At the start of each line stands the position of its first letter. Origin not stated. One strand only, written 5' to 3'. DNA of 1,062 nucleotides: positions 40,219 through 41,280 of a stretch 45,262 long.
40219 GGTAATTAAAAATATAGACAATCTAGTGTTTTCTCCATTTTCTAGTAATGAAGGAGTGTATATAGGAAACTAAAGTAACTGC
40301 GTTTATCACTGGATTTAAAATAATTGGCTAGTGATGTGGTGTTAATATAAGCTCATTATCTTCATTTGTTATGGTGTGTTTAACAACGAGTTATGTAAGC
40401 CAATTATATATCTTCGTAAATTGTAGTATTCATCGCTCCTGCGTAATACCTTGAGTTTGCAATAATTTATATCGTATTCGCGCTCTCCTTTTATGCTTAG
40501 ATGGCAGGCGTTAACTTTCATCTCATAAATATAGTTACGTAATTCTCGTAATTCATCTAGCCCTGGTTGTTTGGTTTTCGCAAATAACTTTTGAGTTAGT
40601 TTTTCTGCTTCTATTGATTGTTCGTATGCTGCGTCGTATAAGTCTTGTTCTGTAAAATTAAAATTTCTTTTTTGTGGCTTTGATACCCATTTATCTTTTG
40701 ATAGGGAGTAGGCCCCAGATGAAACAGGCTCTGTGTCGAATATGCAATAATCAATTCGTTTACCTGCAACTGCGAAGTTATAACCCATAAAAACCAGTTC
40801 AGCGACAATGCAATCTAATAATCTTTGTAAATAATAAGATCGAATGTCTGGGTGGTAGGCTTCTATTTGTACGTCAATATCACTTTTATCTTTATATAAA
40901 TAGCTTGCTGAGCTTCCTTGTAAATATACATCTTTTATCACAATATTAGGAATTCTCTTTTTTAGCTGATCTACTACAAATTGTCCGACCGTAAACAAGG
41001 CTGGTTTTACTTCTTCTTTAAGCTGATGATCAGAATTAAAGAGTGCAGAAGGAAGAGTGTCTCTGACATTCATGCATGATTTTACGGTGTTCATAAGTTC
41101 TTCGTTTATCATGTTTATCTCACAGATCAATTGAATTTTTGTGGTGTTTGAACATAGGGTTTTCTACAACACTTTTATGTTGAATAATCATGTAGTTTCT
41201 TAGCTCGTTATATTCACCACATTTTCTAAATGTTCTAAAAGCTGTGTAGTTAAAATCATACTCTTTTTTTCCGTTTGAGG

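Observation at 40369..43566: All four paralogues keep a complete Pol-beta NTase catalytic signature despite deep divergence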

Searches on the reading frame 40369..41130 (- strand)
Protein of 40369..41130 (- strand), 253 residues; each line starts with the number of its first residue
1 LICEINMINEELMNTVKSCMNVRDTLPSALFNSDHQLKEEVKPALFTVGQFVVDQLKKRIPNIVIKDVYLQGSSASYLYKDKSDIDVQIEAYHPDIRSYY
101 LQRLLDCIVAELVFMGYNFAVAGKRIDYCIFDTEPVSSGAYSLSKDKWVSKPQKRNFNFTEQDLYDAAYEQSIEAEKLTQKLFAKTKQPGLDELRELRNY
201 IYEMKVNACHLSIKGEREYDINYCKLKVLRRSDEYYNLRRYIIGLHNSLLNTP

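Call 4: search_protein_families(library=pfam, proteins=[window:40369-41130:-], max_evalue=10)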
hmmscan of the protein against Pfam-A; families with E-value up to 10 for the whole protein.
window:40369-41130:- (253 aa): 3 families
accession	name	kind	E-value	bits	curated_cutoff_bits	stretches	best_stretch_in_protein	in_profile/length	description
PF22600.2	MTPAP-like_central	-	0.0038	17.7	27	1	48-97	25-72/139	Poly(A) RNA polymerase, mitochondrial-like, central palm domain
PF01909.29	NTP_transf_2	-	0.0045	17.8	21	1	55-95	7-44/93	Nucleotidyltransferase domain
PF12633.13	Adenyl_cycl_N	-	0.08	13.3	27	1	50-97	77-123/199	Adenylate cyclase NT domain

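Call 6: search_protein_families(library=padloc, proteins=[window:40369-41130:-], max_evalue=1)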
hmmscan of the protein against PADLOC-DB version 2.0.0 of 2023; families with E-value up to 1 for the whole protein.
window:40369-41130:- (253 aa): 0 families

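Call 7: search_protein_families(library=ncbifam, proteins=[window:40369-41130:-], max_evalue=1)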
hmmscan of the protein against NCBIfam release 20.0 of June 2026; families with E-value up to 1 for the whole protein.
window:40369-41130:- (253 aa): 0 families

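Call 8: search_protein_families(library=phrogs, proteins=[window:40369-41130:-], max_evalue=1)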
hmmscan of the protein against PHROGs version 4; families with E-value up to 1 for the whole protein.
window:40369-41130:- (253 aa): 2 families
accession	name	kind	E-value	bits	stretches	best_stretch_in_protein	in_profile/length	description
phrog_36119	-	unknown function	1.7e-15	58.1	1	11-247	10-242/247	-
phrog_3110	-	unknown function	0.29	12.4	0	87-106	45-64/83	-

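Call 9: find_homologous_proteins(query=A1, max_evalue=0.001)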
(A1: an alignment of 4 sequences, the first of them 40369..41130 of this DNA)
Query A1 (4 sequences) (253 aa, profile of the alignment): 4 proteins with E <= 0.001 among 4277 candidates.
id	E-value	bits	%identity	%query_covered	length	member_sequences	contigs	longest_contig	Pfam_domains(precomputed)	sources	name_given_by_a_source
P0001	4.0e-68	248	99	62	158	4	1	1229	-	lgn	-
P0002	2.6e-53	199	32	53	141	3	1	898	-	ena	-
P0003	7.5e-12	63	27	84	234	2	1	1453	-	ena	-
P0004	1.2e-9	56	26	91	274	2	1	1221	-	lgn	-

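Call 14: search_solved_structures(query=A2, max_evalue=10, show_alignments=3)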
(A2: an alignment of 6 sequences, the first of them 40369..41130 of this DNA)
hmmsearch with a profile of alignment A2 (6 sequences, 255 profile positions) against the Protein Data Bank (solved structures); distinct sequences matched with E-value up to 10: 32.
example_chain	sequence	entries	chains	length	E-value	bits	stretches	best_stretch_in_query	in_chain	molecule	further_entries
4oyd_B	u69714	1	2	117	0.036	16.7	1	166-222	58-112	Computationally designed Inhibitor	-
4djn_A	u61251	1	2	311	0.044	16.4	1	133-180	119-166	Ribonucleoside-diphosphate reductase subunit M2 B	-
2vux_A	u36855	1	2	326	0.046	16.3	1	133-180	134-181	RIBONUCLEOSIDE-DIPHOSPHATE REDUCTASE SUBUNIT M2 B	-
3hf1_A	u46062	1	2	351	0.053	16.1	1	133-180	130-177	Ribonucleoside-diphosphate reductase subunit M2 B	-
7qh7_p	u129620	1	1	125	0.091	15.4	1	142-216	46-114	Peptidyl-tRNA hydrolase ICT1, mitochondrial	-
5yep_A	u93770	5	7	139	0.12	15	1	48-99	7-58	Toxin-antitoxin system antidote Mnt family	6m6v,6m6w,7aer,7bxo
3vpo_A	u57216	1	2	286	0.18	14.4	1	132-180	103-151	Ribonucleoside-diphosphate reductase subunit M2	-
3vpn_A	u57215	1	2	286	0.18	14.4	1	132-180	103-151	Ribonucleoside-diphosphate reductase subunit M2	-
3olj_A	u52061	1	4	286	0.18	14.4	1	132-180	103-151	Ribonucleoside-diphosphate reductase subunit M2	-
3vpm_A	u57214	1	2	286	0.18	14.4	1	132-180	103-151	Ribonucleoside-diphosphate reductase subunit M2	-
9xbd_E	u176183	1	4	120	0.18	14.4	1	41-106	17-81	Nucleotidyltransferase domain-containing protein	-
2uw2_A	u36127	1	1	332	0.23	14.1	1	132-180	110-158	RIBONUCLEOSIDE-DIPHOSPHATE REDUCTASE M2 SUBUNIT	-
2rff_A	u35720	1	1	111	0.23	14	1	43-90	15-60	Putative nucleotidyltransferase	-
7xs4_A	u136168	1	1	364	0.25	13.9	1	65-106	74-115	UTP:RNA uridylyltransferase 1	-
1pgn_A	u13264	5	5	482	0.26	13.9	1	43-77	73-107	6-PHOSPHOGLUCONATE DEHYDROGENASE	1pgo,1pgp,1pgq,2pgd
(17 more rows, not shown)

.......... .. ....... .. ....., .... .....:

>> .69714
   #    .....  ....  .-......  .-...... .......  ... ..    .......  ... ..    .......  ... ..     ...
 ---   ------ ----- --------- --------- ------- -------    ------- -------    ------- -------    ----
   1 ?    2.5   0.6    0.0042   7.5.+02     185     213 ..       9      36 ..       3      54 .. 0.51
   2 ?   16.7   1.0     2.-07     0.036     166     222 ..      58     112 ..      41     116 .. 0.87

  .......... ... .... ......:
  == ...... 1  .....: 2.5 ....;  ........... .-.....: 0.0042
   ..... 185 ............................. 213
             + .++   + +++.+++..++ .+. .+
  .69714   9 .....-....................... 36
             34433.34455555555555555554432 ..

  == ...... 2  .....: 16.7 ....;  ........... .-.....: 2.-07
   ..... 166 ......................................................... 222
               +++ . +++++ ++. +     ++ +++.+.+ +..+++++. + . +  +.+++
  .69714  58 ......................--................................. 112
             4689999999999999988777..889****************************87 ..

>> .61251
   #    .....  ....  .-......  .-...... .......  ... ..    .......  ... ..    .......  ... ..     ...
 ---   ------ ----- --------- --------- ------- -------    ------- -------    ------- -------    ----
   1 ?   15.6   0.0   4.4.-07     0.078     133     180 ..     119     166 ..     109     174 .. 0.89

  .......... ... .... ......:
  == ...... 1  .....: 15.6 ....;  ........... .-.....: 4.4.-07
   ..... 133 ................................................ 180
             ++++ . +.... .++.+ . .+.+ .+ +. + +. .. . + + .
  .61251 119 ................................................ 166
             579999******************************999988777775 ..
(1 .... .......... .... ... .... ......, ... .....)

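Call 19: find_related_loci(query=A2, collection=viral_contigs, flank=10000)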
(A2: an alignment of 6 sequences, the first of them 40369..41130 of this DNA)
Query A2 (253 aa) in viral_contigs; peptide patterns used: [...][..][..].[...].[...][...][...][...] (x = any residue, [..] = any of these).
225 stretches matched a pattern; 132 encode a relative of the query (tblastn E <= 1e-3); the best 80 are kept; 80 distinct loci.
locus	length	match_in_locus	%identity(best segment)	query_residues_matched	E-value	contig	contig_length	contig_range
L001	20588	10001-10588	34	20-202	9e-18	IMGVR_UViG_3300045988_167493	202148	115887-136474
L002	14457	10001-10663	29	17-214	1e-15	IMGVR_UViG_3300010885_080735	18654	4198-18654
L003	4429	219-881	29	17-214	6e-15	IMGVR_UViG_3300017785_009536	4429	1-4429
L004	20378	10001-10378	31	31-154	9e-12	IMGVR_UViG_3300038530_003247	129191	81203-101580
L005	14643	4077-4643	24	16-208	9e-12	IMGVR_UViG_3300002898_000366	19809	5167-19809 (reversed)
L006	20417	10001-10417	36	8-154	1e-10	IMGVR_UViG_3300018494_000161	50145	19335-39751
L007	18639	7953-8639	27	19-238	1e-10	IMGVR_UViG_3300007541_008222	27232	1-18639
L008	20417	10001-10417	36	8-154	1e-10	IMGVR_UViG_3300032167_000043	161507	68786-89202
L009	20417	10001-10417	36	8-154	1e-10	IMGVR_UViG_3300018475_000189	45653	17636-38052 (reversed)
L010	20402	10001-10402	27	22-154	2e-10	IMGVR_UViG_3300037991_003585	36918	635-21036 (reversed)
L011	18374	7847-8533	27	19-238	1e-10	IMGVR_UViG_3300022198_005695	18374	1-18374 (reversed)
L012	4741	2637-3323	27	19-238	1e-10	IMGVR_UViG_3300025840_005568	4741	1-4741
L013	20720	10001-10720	22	14-251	3e-10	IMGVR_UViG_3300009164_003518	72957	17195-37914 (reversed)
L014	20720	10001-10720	22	14-251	3e-10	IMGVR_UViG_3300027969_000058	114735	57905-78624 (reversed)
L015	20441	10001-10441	26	16-164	5e-10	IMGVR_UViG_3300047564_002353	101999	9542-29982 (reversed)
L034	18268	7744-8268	28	60-230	5e-9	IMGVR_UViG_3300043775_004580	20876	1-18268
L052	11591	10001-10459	28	1-153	6e-8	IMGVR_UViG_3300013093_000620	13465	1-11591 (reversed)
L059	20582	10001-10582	26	41-230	9e-8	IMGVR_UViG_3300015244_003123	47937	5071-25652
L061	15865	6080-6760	27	19-247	1e-7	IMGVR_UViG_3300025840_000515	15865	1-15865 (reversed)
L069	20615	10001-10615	24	31-233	2e-7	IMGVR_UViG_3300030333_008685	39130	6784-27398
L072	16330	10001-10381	28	41-167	2e-7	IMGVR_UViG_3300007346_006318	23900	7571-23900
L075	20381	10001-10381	28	41-167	2e-7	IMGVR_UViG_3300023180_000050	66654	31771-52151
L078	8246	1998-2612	24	31-233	3e-7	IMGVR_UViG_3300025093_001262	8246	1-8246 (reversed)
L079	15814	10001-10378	25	28-153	5e-7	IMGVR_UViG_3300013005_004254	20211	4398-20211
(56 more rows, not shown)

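Call 21: search_protein_representatives(alignment_id=A2)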
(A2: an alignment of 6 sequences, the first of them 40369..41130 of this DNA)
Query: 6 sequences, 255 profile positions. Proteins with E-value up to 0.001 (for the whole library): 4430; up to 1e-10: 3371; up to 1e-30: 1559. The best 150 are listed.
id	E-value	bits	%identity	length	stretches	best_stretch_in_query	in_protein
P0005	1.6e-104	365.2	-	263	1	1-253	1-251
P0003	3.6e-83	295.2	-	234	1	1-248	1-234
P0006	7.8e-67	241.7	-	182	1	18-196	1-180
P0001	1.6e-61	224.3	-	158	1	6-162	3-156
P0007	1.5e-59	217.8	-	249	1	8-252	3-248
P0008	4.7e-59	216.2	-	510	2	15-252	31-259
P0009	4.0e-58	213.2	-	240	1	1-248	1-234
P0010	2.5e-55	204.0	-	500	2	17-253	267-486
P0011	2.5e-54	200.7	-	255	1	8-252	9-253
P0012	2.9e-54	200.5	-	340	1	9-252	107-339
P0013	2.6e-53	197.4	-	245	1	12-252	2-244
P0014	4.6e-53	196.6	-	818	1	7-253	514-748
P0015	7.5e-53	195.9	-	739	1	7-253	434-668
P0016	1.3e-52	195.1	-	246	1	10-252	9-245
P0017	1.4e-52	195.0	-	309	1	9-253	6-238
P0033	1.6e-49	185.0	-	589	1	8-253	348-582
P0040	1.3e-48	182.0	-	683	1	10-252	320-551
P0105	2.3e-42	161.5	-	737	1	15-253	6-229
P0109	3.8e-42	160.8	-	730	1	15-252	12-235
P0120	6.8e-42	160.0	-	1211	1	17-253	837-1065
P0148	6.8e-41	156.7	-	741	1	10-251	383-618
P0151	8.3e-41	156.4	-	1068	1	16-243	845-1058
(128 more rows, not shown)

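Call 23: search_protein_families(library=pfam, proteins=[P0014, P0015, P0120, P0151, P0040, P0033, P0105, P0109, P0148, P0012], max_evalue=0.01)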
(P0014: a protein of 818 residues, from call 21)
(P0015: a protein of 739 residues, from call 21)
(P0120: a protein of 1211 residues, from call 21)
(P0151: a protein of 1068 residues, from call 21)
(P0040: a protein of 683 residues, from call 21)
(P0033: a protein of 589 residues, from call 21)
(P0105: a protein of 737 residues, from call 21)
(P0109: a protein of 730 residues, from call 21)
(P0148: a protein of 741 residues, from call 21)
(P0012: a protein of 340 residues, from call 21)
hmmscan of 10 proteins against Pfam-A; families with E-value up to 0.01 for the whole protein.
P0014 (818 aa): 1 family
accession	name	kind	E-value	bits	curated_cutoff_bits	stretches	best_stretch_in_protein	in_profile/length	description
PF01909.29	NTP_transf_2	-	0.0015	19.3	21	1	567-614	14-54/93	Nucleotidyltransferase domain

P0015 (739 aa): 1 family
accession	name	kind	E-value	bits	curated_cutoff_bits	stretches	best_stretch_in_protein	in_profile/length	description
PF01909.29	NTP_transf_2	-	0.0023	18.7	21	1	487-519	14-46/93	Nucleotidyltransferase domain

P0120 (1211 aa): 2 families
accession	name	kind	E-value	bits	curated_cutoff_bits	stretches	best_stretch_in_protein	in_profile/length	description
PF00583.31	Acetyltransf_1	-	7.3e-05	23.5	20.7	1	1102-1193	24-116/116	Acetyltransferase (GNAT) family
PF08445.16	FR47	-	0.0066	16.8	22.1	0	1151-1200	36-84/86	FR47-like protein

P0151 (1068 aa): 2 families
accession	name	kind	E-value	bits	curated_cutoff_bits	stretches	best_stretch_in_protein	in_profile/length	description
PF01909.29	NTP_transf_2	-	0.00047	20.9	21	1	889-954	14-73/93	Nucleotidyltransferase domain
PF01467.32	CTP_transf_like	-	0.00052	20.7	21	1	16-113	2-94/133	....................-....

P0040 (683 aa): 3 families
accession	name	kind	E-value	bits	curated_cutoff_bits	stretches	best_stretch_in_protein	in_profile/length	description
PF13302.13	Acetyltransf_3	-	0.00072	20.7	25.4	1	564-668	35-138/138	Acetyltransferase (GNAT) domain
PF17767.7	NAPRTase_N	-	0.0044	17.8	32.6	0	530-578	71-119/125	Nicotinate phosphoribosyltransferase (NAPRTase) N-terminal domain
PF20037.4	DUF6440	-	0.0091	16.2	26.5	0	300-318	15-33/53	Family of unknown function (DUF6440)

P0033 (589 aa): 0 families

P0105 (737 aa): 3 families
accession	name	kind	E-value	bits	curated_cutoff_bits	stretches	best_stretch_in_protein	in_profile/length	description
PF01909.29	NTP_transf_2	-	0.0019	19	21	1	47-79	10-42/93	Nucleotidyltransferase domain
PF12224.13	Amidoligase_2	-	0.0025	18.1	22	1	521-600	43-138/245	Putative amidoligase enzyme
PF18765.7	Polbeta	-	0.0045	17.6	26.9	1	46-94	8-58/93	Polymerase beta, Nucleotidyltransferase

P0109 (730 aa): 2 families
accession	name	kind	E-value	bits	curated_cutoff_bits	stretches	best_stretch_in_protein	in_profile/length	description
PF00383.29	dCMP_cyt_deam_1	-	1.5e-10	41.3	25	1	463-561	13-101/102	Cytidine and deoxycytidylate deaminase zinc-binding region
PF01909.29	NTP_transf_2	-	0.0039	18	21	1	41-107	2-60/93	Nucleotidyltransferase domain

P0148 (741 aa): 1 family
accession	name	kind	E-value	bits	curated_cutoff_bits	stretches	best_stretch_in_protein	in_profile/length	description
PF14891.12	Peptidase_M91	-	0.0093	16.8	25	0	664-735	65-134/176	Effector protein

P0012 (340 aa): 1 family
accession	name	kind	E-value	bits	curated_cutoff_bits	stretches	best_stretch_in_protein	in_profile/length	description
PF01909.29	NTP_transf_2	-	0.0033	18.2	21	0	154-188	13-45/93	Nucleotidyltransferase domain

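Call 24: predict_structure(alignment_id=A2)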
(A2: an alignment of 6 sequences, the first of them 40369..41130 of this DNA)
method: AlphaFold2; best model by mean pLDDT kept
length: 253 residues; sequences in the alignment: 6
mean_pLDDT: 80.6   pTM: 0.74
mean pLDDT of the five models: 80.6, 79.8, 79.1, 72.8, 70.4
residues with pLDDT >= 90: 67; 70-90: 143; 50-70: 35; < 50: 8
segments of 3 or more residues with pLDDT < 50: 1-6
pLDDT, mean of each block of 10 residues (from residue 1): 52 88 90 92 91 92 92 83 82 87 80 78 79 70 91 88 92 82 69 77 74 70 86 72 67 41
secondary structure, 60 per line:
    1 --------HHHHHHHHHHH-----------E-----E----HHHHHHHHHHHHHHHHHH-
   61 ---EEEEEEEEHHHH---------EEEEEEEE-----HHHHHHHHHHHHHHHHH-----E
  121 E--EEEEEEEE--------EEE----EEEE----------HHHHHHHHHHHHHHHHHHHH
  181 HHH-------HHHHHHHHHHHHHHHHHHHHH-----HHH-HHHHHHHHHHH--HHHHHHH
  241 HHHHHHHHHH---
elements in order: H9-19 H42-59 E64-71 H72-75 E85-92 H98-114 E124-131 E140-142 E147-150 H161-183 H191-211 H221-231 H234-250

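Call 29: fold_search(model_id=the predicted structure, library=pdb)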
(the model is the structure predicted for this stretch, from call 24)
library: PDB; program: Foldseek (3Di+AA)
matches with E <= 10: 511; with E <= 0.001: 0
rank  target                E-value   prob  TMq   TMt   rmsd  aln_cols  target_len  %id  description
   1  5w0n_B                1.1e-03  1.00  0.27  0.20   8.1       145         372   14  Structure of human TUT7 catalytic module (CM) in complex with UMPNPP and U2 RNA (released 2017-06-28)
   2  6ywp_A                1.1e-03  1.00  0.27  0.20   9.1       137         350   19  Structure of apo-CutA (released 2020-08-05)
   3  6ywo_C                1.2e-03  1.00  0.26  0.20   8.9       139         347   17  CutA in complex with A3 RNA (released 2020-08-05)
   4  5w0n_A                1.3e-03  1.00  0.26  0.19   8.4       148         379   14  Structure of human TUT7 catalytic module (CM) in complex with UMPNPP and U2 RNA (released 2017-06-28)
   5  5a30_B                1.5e-03  0.99  0.25  0.15  10.8       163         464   18  Crystal structure of mtPAP N472D mutant in complex with ATPgammaS (released 2015-09-09)
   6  5w0m_C                1.9e-03  1.00  0.27  0.20   8.2       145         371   13  Structure of human TUT7 catalytic module (CM) in complex with U5 RNA (released 2017-06-28)
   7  8opp_A                2.7e-03  1.00  0.25  0.11   9.3       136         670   12  Structure of human terminal uridylyltransferase 7 (hTUT7/ZCCHC6) bound with pre-let7g miRNA and UTPalphaS (released 2024-07-24)
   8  6ywp_B                2.7e-03  1.00  0.26  0.20   8.8       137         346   18  Structure of apo-CutA (released 2020-08-05)
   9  6ywo_A                3.0e-03  1.00  0.27  0.20   9.2       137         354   18  CutA in complex with A3 RNA (released 2020-08-05)
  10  8ops_A                3.0e-03  0.92  0.23  0.16  16.4       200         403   13  Human terminal uridylyltransferase 7 (TUT7/ZCCHC6) bound with pre-let7g miRNA and Lin28A - complex 1 (released 2024-07-24)
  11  5w0b_A                3.4e-03  0.87  0.28  0.22  13.8       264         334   13  Structure of human TUT7 catalytic module (CM) (released 2017-06-28)
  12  5w0o_B                3.6e-03  0.99  0.26  0.22   9.1       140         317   14  Structure of human TUT7 catalytic module (CM) in complex with dsRNA (released 2017-06-28)
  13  6ywo_B                3.8e-03  0.99  0.27  0.20   9.2       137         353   18  CutA in complex with A3 RNA (released 2020-08-05)
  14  6ywo_D                4.0e-03  1.00  0.28  0.21   8.3       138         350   18  CutA in complex with A3 RNA (released 2020-08-05)
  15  5w0b_B                4.3e-03  0.99  0.27  0.20   8.5       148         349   13  Structure of human TUT7 catalytic module (CM) (released 2017-06-28)
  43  6sxj                  1.2e-02  0.57  0.23  0.24  17.0       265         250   10  Crystal structure of spectinomycin adenyltransferase AAD(9) from Enterococcus faecialis (released 2020-04-15)
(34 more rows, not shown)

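Call 30: fold_search(model_id=the predicted structure, library=viral)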
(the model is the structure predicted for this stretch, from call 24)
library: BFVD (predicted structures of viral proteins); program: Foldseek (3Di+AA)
matches with E <= 10: 222; with E <= 0.001: 11
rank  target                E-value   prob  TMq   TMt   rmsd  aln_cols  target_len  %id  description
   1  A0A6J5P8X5            2.3e-13  1.00  0.76  0.24   3.4       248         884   20  Uncharacterized protein [uncultured Caudovirales phage]
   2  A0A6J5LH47            1.9e-12  1.00  0.67  0.51   4.7       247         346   21  Polymerase, nucleotidyl transferase domain containing protein [uncultured Caudovirales phage]
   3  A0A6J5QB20            2.1e-12  1.00  0.70  0.47   3.6       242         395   19  Uncharacterized protein [uncultured Caudovirales phage]
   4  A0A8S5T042            1.6e-11  1.00  0.71  0.39   3.5       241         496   20  Uncharacterized protein [Myoviridae sp. ctWb16]
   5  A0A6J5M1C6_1          1.8e-11  1.00  0.55  0.19   8.6       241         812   20  Amidoligase enzyme [uncultured Caudovirales phage]
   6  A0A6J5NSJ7            2.0e-11  1.00  0.73  0.54   3.5       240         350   18  Uncharacterized protein [uncultured Caudovirales phage]
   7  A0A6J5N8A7            1.8e-10  1.00  0.54  0.32   9.0       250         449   20  LETM1-like [uncultured Caudovirales phage]
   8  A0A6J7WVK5            3.6e-10  1.00  0.70  0.47   3.9       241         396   17  Uncharacterized protein [uncultured Caudovirales phage]
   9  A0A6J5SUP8            4.5e-10  1.00  0.74  0.51   3.8       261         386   18  Uncharacterized protein [uncultured Caudovirales phage]
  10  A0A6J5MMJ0            1.8e-07  1.00  0.61  0.51   8.8       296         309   14  Uncharacterized protein [uncultured Caudovirales phage]
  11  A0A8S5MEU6            3.8e-07  1.00  0.53  0.44   7.1       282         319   18  Uncharacterized protein [Siphoviridae sp. ctYh54]
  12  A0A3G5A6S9            5.0e-03  0.72  0.26  0.19  16.9       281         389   14  Uncharacterized protein [Hyperionvirus sp.]
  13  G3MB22                1.2e-02  1.00  0.26  0.56   4.2        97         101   16  Gp642 [Bacillus phage G]
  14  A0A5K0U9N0            1.6e-02  0.47  0.24  0.12  17.1       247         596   12  Nucleotidyltransferase domain-containing protein [Yasminevirus sp. GU-2018]
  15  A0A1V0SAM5            4.0e-02  0.51  0.20  0.27  11.3       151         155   14  Polymerase beta nucleotidyltransferase domain-containing protein [Catovirus CTV1]
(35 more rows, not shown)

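Call 33: find_related_loci(query=A1, collection=genome_contigs, flank=10000)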
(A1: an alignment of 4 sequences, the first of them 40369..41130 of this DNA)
Query A1 (253 aa) in genome_contigs; peptide patterns used: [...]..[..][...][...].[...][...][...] (x = any residue, [..] = any of these).
39 stretches matched a pattern, but none encodes a relative of the query by tblastn (E <= 1e-3).
